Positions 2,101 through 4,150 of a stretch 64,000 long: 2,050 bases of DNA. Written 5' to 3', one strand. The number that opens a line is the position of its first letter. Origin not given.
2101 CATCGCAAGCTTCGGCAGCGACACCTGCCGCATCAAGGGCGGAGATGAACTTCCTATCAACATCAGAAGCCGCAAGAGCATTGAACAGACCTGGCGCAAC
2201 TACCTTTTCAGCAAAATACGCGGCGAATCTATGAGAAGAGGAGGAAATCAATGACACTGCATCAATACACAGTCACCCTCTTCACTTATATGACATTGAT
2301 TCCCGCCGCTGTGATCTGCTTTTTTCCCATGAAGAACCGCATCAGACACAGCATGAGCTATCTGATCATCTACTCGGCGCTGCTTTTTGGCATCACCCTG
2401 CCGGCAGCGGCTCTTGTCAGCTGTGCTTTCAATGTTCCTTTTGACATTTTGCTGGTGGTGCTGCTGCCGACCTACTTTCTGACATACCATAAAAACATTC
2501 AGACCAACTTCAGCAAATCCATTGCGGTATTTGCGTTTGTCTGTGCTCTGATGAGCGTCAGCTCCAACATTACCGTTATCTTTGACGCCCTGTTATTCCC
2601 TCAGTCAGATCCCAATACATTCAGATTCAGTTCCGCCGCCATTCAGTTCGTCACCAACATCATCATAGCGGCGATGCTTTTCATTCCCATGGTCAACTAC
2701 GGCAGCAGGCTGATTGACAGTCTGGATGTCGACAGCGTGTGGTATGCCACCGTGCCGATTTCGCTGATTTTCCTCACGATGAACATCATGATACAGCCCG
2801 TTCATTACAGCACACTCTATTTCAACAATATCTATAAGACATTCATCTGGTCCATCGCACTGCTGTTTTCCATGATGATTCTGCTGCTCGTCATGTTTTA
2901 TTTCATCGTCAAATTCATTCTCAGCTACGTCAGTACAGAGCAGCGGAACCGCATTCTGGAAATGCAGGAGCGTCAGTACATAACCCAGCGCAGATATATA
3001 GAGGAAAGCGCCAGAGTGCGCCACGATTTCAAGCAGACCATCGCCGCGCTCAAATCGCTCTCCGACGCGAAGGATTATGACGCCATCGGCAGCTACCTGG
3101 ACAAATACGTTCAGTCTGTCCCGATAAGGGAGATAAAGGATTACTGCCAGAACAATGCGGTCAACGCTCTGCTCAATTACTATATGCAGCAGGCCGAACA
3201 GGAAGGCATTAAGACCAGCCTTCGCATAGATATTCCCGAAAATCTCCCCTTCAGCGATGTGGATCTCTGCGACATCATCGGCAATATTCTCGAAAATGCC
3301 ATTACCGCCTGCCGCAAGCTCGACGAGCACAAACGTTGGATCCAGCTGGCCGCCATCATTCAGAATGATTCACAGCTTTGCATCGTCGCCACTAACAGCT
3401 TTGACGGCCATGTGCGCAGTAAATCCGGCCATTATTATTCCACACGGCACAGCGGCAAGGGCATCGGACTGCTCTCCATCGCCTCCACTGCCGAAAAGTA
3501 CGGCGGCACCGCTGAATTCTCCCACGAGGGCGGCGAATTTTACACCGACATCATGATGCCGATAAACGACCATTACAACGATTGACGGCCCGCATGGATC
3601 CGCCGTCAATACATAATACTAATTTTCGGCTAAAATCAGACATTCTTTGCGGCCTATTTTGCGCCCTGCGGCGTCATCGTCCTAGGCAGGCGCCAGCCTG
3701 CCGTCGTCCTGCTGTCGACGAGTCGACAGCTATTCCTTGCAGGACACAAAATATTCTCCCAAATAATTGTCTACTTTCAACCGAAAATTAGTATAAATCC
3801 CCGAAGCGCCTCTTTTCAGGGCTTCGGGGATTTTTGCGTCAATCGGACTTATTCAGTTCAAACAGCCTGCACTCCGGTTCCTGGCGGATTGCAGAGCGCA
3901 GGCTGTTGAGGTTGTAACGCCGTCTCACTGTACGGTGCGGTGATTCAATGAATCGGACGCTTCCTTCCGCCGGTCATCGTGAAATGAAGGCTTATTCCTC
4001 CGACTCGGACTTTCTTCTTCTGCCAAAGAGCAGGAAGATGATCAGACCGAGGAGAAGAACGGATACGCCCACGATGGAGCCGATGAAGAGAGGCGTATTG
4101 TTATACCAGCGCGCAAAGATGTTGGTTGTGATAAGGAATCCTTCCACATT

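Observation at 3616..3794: New-looking MITE-like structured repeat family, three copies in 64 kb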

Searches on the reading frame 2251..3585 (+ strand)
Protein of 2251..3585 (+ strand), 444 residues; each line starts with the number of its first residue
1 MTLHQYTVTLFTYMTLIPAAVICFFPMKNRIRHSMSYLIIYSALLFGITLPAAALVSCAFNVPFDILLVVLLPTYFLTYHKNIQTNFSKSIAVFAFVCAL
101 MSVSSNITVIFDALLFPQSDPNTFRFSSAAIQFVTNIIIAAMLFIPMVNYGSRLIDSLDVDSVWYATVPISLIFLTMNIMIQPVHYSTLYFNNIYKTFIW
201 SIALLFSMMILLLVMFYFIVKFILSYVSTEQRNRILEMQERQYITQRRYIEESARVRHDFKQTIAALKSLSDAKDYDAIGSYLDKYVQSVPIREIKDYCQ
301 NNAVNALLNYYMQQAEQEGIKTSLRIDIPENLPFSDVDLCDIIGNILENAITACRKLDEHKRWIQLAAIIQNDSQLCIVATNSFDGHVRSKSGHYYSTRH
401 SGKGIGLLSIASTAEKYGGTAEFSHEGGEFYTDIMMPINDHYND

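Call 84: search_protein_families(library=pfam, proteins=[window:2251-3585:+], max_evalue=0.001)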
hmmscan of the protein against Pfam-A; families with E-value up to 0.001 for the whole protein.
window:2251-3585:+ (444 aa): 2 families
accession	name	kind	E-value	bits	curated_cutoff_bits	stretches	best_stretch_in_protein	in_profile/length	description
PF14501.12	HATPase_c_5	-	2.4e-18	66.3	22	1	336-437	3-102/102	GHKL domain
PF02518.31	HATPase_c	-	0.00064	20.6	26.4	0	338-428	5-99/111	Histidine kinase-, DNA gyrase B-, and HSP90-like ATPase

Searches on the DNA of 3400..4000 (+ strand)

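Call 13: search_rna_families(source=window, start=3400, end=4000, threshold=evalue, max_evalue=1)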
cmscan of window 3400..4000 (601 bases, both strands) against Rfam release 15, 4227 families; matches with E-value up to 1: 1.
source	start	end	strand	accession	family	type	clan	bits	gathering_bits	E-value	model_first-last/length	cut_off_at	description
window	3751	3919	-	RF01728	STAXI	Gene; sRNA;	-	17.6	40.5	0.16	1-153/153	no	STAXI RNA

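Call 50: search_dna_similar(query=window:3616-3794:+, collection=plasmids, mode=distant, max_evalue=0.01)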
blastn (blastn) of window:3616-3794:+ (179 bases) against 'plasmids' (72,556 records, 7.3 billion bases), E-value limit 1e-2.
No match.

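Call 51: search_dna_similar(query=window:3616-3794:+, collection=phages, mode=distant, max_evalue=0.01)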
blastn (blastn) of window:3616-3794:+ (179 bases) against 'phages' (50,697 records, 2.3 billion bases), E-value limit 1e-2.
No match.
